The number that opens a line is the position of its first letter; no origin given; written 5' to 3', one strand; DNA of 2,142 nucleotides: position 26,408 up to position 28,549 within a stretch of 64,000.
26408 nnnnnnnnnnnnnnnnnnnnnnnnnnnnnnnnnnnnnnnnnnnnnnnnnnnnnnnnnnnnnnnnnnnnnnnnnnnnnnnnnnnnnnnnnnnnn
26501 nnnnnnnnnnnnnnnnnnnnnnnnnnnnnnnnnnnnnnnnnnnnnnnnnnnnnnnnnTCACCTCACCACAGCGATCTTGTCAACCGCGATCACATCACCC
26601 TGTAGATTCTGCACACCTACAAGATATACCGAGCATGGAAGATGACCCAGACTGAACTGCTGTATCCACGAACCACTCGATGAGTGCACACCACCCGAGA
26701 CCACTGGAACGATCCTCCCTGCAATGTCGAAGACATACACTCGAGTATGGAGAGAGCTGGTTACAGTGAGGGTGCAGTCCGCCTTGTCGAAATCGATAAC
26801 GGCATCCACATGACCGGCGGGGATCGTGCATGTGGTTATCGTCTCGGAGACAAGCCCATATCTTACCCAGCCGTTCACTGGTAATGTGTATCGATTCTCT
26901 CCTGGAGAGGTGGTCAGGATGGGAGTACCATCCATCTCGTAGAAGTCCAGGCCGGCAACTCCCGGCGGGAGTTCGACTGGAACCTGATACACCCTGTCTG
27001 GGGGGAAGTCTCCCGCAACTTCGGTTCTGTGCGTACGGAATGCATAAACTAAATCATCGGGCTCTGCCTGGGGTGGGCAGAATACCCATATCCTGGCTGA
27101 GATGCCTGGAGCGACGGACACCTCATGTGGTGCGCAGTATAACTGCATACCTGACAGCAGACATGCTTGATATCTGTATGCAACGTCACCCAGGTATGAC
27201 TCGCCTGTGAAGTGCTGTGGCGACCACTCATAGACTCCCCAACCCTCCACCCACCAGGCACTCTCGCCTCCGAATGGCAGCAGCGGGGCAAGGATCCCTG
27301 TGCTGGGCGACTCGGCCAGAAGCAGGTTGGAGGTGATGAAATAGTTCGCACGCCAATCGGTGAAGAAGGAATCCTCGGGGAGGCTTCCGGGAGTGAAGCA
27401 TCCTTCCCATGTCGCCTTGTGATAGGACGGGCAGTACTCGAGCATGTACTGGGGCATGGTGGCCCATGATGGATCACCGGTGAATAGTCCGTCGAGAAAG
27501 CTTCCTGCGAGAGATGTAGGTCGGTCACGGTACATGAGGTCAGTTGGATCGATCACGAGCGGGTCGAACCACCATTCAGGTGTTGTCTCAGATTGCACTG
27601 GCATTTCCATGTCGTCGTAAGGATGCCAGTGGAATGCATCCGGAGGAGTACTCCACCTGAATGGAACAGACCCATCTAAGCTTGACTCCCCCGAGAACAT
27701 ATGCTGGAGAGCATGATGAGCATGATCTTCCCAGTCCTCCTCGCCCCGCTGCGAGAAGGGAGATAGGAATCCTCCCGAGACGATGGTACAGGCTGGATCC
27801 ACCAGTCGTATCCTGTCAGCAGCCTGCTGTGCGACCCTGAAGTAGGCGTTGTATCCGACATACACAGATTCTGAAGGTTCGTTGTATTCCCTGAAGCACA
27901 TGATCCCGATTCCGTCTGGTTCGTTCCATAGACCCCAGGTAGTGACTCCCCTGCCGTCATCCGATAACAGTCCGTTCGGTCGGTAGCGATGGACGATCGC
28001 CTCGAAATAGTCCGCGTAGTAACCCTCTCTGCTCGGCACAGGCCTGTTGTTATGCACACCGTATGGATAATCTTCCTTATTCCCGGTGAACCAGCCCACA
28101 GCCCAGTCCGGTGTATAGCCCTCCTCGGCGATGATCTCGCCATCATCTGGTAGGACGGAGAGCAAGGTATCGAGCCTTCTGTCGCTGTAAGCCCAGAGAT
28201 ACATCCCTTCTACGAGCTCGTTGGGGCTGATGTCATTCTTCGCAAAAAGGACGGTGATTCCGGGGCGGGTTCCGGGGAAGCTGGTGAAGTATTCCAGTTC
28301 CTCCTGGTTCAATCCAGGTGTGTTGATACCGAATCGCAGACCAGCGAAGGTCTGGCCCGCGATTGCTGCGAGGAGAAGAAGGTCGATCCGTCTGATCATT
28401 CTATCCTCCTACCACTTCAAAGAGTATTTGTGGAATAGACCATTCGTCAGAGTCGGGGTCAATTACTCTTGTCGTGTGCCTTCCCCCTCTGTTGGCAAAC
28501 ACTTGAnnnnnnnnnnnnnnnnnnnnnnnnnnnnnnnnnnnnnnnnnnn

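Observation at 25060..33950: Lower-GC island (about 50% vs about 68% flanks) carrying secreted FG-GAP proteins, glycosidase-like T9SS-cargo proteins and a polytopic membrane protein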

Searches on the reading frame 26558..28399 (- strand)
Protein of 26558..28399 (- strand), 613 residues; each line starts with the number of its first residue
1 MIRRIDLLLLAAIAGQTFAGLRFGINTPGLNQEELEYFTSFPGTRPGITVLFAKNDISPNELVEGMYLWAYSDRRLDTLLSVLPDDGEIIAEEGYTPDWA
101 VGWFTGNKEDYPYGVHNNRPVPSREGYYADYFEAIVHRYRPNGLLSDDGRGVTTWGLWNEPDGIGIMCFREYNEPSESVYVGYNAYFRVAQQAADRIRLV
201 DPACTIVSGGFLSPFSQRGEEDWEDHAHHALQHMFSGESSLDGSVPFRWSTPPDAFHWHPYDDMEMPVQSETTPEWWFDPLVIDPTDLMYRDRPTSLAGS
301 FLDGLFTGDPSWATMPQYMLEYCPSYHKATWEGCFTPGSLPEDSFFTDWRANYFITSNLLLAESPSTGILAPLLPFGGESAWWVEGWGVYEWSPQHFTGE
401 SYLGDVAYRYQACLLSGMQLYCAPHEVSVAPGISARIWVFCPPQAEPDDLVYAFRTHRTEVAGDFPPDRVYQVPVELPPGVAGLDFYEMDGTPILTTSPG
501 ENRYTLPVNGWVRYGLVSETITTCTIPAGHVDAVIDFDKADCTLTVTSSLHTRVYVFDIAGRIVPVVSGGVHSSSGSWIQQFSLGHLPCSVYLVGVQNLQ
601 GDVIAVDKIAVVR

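Call 5: search_protein_families(library=pfam, proteins=[window:26558-28399:-], max_evalue=0.1)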
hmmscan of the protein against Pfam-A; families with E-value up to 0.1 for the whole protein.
window:26558-28399:- (613 aa): 0 families

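Call 15: find_homologous_proteins(query=window:26558-28399:-)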
Query window:26558-28399:- (613 aa): 2 proteins with E <= 0.001 among 8000 candidates.
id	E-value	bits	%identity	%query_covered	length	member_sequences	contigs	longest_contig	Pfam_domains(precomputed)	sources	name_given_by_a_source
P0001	0.0e+0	1470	100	100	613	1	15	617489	-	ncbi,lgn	-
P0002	1.0e-141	492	43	99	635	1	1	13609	-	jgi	jgi:hypothetical protein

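Call 16: find_encoding_contigs(protein=P0001, flank=10000, max_places=10)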
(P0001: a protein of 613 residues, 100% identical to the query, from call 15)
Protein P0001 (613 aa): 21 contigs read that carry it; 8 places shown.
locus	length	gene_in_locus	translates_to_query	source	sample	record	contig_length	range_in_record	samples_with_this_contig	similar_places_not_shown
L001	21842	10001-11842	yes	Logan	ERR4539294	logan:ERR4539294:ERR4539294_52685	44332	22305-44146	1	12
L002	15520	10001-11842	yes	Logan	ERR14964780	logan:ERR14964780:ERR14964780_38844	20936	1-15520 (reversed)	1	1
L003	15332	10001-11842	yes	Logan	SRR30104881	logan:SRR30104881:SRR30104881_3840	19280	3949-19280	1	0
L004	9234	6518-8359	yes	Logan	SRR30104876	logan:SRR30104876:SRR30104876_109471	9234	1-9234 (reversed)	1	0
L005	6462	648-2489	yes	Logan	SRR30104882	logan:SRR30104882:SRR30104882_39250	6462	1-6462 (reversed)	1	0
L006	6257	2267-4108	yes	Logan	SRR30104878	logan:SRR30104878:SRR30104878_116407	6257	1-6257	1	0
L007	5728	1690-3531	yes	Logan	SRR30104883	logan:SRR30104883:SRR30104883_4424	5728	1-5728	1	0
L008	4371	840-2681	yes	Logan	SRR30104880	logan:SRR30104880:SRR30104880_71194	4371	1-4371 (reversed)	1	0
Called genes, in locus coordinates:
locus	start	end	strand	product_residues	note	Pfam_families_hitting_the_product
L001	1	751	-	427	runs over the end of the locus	PF07690:MFS_1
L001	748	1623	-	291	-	PF00892:EamA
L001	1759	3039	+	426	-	-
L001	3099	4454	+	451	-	-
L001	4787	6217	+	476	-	PF01839:FG-GAP (faint), PF13517:FG-GAP_3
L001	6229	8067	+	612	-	PF13860:FlgD_ig (weak)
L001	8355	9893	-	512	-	-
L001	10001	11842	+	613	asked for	-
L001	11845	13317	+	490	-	PF13517:FG-GAP_3 (faint), PF01839:FG-GAP (faint)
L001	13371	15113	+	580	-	-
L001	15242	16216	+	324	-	PF03537:Glyco_hydro_114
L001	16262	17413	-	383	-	PF00365:PFK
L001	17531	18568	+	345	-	PF05235:CHAD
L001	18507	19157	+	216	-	PF21447:Ppx-GppA_III, PF01966:HD, PF24391:HD-CE (weak)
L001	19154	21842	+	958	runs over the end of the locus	?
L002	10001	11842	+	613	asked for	-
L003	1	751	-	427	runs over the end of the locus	PF07690:MFS_1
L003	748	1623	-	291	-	PF00892:EamA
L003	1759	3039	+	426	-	-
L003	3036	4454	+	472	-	-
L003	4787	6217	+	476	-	PF01839:FG-GAP (faint), PF13517:FG-GAP_3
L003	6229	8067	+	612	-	PF13860:FlgD_ig (weak)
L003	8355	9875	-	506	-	-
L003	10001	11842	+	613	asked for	-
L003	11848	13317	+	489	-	PF13517:FG-GAP_3 (faint), PF01839:FG-GAP (faint)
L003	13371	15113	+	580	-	-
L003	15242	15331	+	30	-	?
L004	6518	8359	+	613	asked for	-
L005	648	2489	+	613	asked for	-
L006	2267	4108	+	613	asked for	-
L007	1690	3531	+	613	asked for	-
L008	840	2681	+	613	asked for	-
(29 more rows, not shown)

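Call 17: find_encoding_contigs(protein=P0002, flank=10000, max_places=6)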
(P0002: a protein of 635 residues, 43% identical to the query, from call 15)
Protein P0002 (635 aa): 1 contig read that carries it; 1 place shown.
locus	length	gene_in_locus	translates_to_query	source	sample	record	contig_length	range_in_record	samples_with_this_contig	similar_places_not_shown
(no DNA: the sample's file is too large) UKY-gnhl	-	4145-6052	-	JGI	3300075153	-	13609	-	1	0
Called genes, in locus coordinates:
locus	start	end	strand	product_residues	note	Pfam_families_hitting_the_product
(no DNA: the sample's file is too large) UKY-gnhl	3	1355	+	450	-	?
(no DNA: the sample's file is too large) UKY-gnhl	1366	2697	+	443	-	PF00657:Lipase_GDSL (faint), PF13472:Lipase_GDSL_2 (weak)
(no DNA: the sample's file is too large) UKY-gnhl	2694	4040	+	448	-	-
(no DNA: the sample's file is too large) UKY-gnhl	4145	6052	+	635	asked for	-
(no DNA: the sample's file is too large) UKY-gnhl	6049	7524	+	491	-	PF13517:FG-GAP_3 (weak)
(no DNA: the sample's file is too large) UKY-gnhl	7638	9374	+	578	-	-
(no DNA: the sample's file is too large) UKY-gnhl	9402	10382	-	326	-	PF03537:Glyco_hydro_114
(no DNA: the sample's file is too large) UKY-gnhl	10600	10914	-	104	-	PF01541:GIY-YIG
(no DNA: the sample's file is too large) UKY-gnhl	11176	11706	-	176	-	PF01964:ThiC_Rad_SAM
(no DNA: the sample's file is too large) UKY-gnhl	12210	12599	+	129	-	-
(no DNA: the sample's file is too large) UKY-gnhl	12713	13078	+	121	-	-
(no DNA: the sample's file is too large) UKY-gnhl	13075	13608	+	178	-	?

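Call 29: search_protein_representatives(alignment_id=A1)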
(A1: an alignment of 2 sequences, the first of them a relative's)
Query: 2 sequences, 643 profile positions. Proteins with E-value up to 0.001 (for the whole library): 14; up to 1e-10: 10; up to 1e-30: 10. The best 14 are listed.
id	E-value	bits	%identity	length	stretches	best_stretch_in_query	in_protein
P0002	0.0e+00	1302.8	-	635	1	1-643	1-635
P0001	0.0e+00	1239.9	-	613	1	18-643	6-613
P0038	6.9e-129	447.4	-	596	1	30-639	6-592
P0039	2.6e-106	372.8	-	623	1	19-639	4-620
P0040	5.1e-104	365.3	-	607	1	19-641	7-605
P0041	1.1e-100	354.2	-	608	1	31-641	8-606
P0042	6.6e-97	341.8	-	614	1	27-642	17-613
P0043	2.2e-81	290.5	-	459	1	193-640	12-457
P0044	2.0e-76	274.1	-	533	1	31-580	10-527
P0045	1.8e-57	211.5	-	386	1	247-643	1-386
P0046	4.7e-06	41.6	-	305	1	98-203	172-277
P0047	7.7e-06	40.9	-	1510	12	327-384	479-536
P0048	2.7e-04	35.8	-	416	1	118-238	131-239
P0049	3.5e-04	35.4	-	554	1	101-230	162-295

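Call 30: search_protein_families(library=pfam, proteins=[P0046, P0047, P0048, P0049, P0038, P0039, P0042], max_evalue=0.01)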
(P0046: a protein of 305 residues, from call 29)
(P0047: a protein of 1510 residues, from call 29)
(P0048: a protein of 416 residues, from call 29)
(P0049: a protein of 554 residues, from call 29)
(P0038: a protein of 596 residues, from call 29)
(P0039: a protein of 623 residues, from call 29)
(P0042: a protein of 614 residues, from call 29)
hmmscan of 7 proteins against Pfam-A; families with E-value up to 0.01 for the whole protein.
P0046 (305 aa): 3 families
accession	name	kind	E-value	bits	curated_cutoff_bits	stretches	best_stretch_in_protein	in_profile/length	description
PF02449.21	Glyco_hydro_42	-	2.9e-08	33.9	21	1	122-190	8-79/376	Beta-galactosidase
PF00150.24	Cellulase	-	0.00031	20.8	23.5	1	115-288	16-163/272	Cellulase (glycosyl hydrolase family 5)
PF00331.26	Glyco_hydro_10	-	0.0073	16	22.1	0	147-229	47-118/311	Glycosyl hydrolase family 10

P0047 (1510 aa): 2 families
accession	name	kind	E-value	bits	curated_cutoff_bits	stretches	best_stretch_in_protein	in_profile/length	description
PF09291.16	DUF1968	-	1.5e-23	83.1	22.1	0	328-340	11-23/81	Domain of unknown function (DUF1968)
PF13987.11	YedD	-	0.0033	17.7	27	0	249-276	34-61/106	YedD-like protein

P0048 (416 aa): 2 families
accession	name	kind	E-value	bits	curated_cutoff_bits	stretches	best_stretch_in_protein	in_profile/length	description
PF00150.24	Cellulase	-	3.1e-07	30.6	23.5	1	62-329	16-244/272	Cellulase (glycosyl hydrolase family 5)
PF02449.21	Glyco_hydro_42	-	1.7e-06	28.1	21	1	72-128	15-64/376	Beta-galactosidase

P0049 (554 aa): 2 families
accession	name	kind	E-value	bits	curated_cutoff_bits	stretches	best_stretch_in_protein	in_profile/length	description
PF11790.14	Glyco_hydro_cc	-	1.6e-06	28.4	21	1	234-399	68-214/237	Glycosyl hydrolase catalytic core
PF07745.19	Glyco_hydro_53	-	0.00026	20.6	24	0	261-370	153-259/340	Glycosyl hydrolase family 53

P0038 (596 aa): 1 family
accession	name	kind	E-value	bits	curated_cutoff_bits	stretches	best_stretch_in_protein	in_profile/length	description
PF18962.6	Por_Secre_tail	-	0.00016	22.3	27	1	520-577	5-60/75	Secretion system C-terminal sorting domain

P0039 (623 aa): 0 families

P0042 (614 aa): 0 families

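Call 34: find_related_loci(query=A3, collection=metagenome_contigs, flank=10000)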
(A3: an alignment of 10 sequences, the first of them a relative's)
Query A3 (613 aa) in metagenome_contigs; peptide patterns used: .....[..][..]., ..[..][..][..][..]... (x = any residue, [..] = any of these).
32 stretches matched a pattern; 5 encode a relative of the query (tblastn E <= 1e-3); 5 distinct loci.
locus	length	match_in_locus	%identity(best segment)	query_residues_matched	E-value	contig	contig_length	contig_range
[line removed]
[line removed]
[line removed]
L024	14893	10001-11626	31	64-613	6e-59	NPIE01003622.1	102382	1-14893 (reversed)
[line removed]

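Call 38: find_homologous_proteins(query=A3)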
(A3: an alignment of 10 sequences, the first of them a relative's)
Query A3 (10 sequences) (613 aa, profile of the alignment): 2 proteins with E <= 0.001 among 8000 candidates.
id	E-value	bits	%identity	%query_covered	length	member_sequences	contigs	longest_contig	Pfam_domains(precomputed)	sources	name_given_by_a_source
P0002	1.6e-241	821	43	99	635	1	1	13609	-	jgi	jgi:hypothetical protein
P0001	3.4e-235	800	100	100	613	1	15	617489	-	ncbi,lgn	-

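Call 43: search_protein_families(library=ncbifam, proteins=[window:26558-28399:-], max_evalue=0.1)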
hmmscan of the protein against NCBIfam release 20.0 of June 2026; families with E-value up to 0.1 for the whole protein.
window:26558-28399:- (613 aa): 1 family
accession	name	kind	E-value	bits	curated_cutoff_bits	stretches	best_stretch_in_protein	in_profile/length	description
NF011280.0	PRK14688.1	equivalog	0.0015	18.6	230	1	522-600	30-106/121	hypothetical protein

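Call 53: predict_structure(alignment_id=A4)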
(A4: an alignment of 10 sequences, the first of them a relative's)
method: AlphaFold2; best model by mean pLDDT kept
length: 613 residues; sequences in the alignment: 10
mean_pLDDT: 68.4   pTM: 0.70
mean pLDDT of the five models: 68.4, 66.2, 57.7, 53.0, 51.3
residues with pLDDT >= 90: 44; 70-90: 308; 50-70: 120; < 50: 141
segments of 3 or more residues with pLDDT < 50: 1-17, 42-44, 56-72, 96-120, 161-174, 212-219, 262-279, 336-339, 377-394, 521-530
pLDDT, mean of each block of 10 residues (from residue 1): 38 45 75 75 55 46 36 61 77 55 41 40 65 81 76 77 38 52 76 91 85 45 66 83 86 83 39 39 59 75 84 83 57 49 67 84 86 58 41 49 81 86 85 89 71 85 75 78 83 80 76 80 41 79 87 79 69 81 86 83 79 76
secondary structure, 60 per line:
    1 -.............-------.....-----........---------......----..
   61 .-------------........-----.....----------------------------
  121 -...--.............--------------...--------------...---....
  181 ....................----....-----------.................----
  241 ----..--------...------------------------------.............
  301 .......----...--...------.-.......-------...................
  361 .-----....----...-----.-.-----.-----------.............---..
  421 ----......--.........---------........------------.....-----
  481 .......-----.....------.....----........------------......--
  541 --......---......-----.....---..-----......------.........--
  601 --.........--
elements in order: H2-14 E22-26 H32-39 E49-54 H75-82 E88-92 H127-139 E154-156 H177-200 E205-208 H220-236 E255-257 H288-305 E317-319 H328-334 H342-361 E367-370 H403-415 E425-430 E433-441 E451-458 E471-475 E481-487 E493-497 E504-508 E513-520 E533-538 E543-548 E552-557 E563-567 E578-583 E590-598 E603-611

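Call 56: fold_search(model_id=the predicted structure, library=pdb)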
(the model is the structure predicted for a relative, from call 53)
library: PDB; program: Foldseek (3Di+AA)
matches with E <= 10: 1508; with E <= 0.001: 167
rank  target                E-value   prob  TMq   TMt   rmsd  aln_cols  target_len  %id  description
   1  4zn2_A                1.2e-12  1.00  0.46  0.64   6.8       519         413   13  Glycosyl hydrolase from Pseudomonas aeruginosa (released 2016-01-06)
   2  9g17_A                1.9e-12  1.00  0.45  0.62   7.1       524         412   13  Structure of PslG with a covalently- bound pentasaccharide (released 2025-03-05)
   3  5bx9                  2.0e-12  1.00  0.44  0.61   7.4       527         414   13  Structure of PslG from Pseudomonas aeruginosa (released 2015-10-07)
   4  5jvk_A                7.1e-12  1.00  0.44  0.54   7.2       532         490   14  Structural insights into a family 39 glycoside hydrolase from the gut symbiont Bacteroides cellulosilyticus WH2. (released 2016-12-07)
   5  4qaw_C                3.6e-10  1.00  0.41  0.46  13.9       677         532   10  Structure of modular Xyn30D from Paenibacillus barcinonensis (released 2014-10-08)
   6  4qaw_A                3.8e-10  1.00  0.42  0.47  13.5       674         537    9  Structure of modular Xyn30D from Paenibacillus barcinonensis (released 2014-10-08)
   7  5z3k_A                1.8e-09  1.00  0.42  0.52   8.9       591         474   12  Crystal structure of glucosidase from Croceicoccus marinus at 1.8 Angstrom resolution (released 2019-01-23)
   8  4qaw_E                1.8e-09  1.00  0.42  0.47  13.7       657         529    9  Structure of modular Xyn30D from Paenibacillus barcinonensis (released 2014-10-08)
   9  4qaw_D                2.3e-09  1.00  0.40  0.45  13.9       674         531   10  Structure of modular Xyn30D from Paenibacillus barcinonensis (released 2014-10-08)
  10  4qaw_B                3.3e-09  1.00  0.40  0.45  14.0       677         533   10  Structure of modular Xyn30D from Paenibacillus barcinonensis (released 2014-10-08)
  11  5z3k_B                4.4e-09  1.00  0.39  0.48  12.5       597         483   12  Crystal structure of glucosidase from Croceicoccus marinus at 1.8 Angstrom resolution (released 2019-01-23)
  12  4qaw_H                4.9e-09  1.00  0.39  0.43  14.2       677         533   10  Structure of modular Xyn30D from Paenibacillus barcinonensis (released 2014-10-08)
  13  4fmv                  6.9e-09  1.00  0.41  0.59   7.8       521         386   10  Crystal Structure Analysis of a GH30 Endoxylanase from Clostridium papyrosolvens C71 (released 2013-06-19)
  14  3kl0_C                7.4e-09  1.00  0.39  0.57   8.2       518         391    9  Crystal structure of the glucuronoxylan xylanohydrolase XynC from Bacillus subtilis (released 2010-12-08)
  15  5a6l_A                1.3e-08  1.00  0.37  0.54   8.7       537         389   11  High resolution structure of the thermostable glucuronoxylan endo-Beta-1, 4-xylanase, CtXyn30A, from Clostridium therm (released 2016-10-19)
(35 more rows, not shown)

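Call 57: search_protein_families(library=pfam, proteins=[L021:1380-2636:-, L021:2626-3444:-, L021:3754-5028:+, L021:5018-6295:+, L021:13338-15035:-, L021:15570-16883:-, L021:17642-19378:-, L021:6278-8125:-, L021:8143-9585:-], max_evalue=0.01)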
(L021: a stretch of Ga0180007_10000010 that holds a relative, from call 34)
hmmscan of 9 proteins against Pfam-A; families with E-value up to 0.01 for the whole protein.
L021:1380-2636:- (418 aa): 2 families
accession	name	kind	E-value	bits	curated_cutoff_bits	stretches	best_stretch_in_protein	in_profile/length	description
PF01520.23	Amidase_3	-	4.2e-35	121.8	27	1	16-162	1-147/174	N-acetylmuramoyl-L-alanine amidase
PF25275.1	Golvesin_C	-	2.6e-18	66.8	31.6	1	243-335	37-131/132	Golvesin C-terminal domain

L021:2626-3444:- (272 aa): 0 families

L021:3754-5028:+ (424 aa): 0 families

L021:5018-6295:+ (425 aa): 1 family
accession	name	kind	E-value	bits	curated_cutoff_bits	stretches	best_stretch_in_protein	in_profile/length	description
PF09594.16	GT87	-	3e-15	57.1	25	1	84-337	1-237/237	Glycosyltransferase family 87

L021:13338-15035:- (565 aa): 0 families

L021:15570-16883:- (437 aa): 1 family
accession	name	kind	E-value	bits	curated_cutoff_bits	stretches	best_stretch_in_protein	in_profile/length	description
PF00330.25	Aconitase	-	1.3e-67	229.3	28.7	2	29-304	1-306/463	Aconitase family (aconitate hydratase)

L021:17642-19378:- (578 aa): 2 families
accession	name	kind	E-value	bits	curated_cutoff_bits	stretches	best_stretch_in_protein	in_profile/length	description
PF07075.17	NamZ_N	-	1.5e-56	191.5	26.9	1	220-409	1-202/203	Exo-beta-N-acetylmuramidase NamZ, N-terminal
PF20732.2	NamZ_C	-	1.6e-36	126.8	25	1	413-549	1-129/152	Exo-beta-N-acetylmuramidase NamZ, C-terminal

L021:6278-8125:- (615 aa): 1 family
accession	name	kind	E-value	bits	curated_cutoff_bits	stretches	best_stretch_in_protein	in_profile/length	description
PF18962.6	Por_Secre_tail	-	0.00059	20.5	27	1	538-608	4-69/75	Secretion system C-terminal sorting domain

L021:8143-9585:- (480 aa): 2 families
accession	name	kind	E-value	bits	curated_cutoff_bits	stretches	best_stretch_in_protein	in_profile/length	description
PF13517.12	FG-GAP_3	-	6.2e-20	72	26.9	2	34-97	1-60/61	FG-GAP-like repeat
PF01839.29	FG-GAP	-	2.2e-08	34.2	22.1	1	81-100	3-22/37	FG-GAP repeat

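Call 64: search_protein_families(library=pfam, alignment_id=A4, max_evalue=0.1)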
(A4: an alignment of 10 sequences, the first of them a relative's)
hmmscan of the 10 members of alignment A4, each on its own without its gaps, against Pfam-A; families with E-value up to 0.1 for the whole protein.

A. member 1, P0001 (613 aa): 0 families

B. families by the number of members that match (of 10 scanned): 4 families
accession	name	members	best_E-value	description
PF18962.6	Por_Secre_tail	4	0.00013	Secretion system C-terminal sorting domain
PF04913.17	Baculo_Y142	1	0.025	Baculovirus Y142 protein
PF03254.18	XG_FTase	1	0.044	Xyloglucan fucosyltransferase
PF21061.3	Reovirus_L2_7th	1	0.072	Reovirus core-spike protein lambda-2 (L2), 7th domain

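Call 80: search_dna_similar(query=window:26558-28399:-, collection=plasmids, mode=protein, max_evalue=0.001, max_rows=5)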
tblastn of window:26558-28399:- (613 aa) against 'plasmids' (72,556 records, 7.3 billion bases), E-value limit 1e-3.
No match.
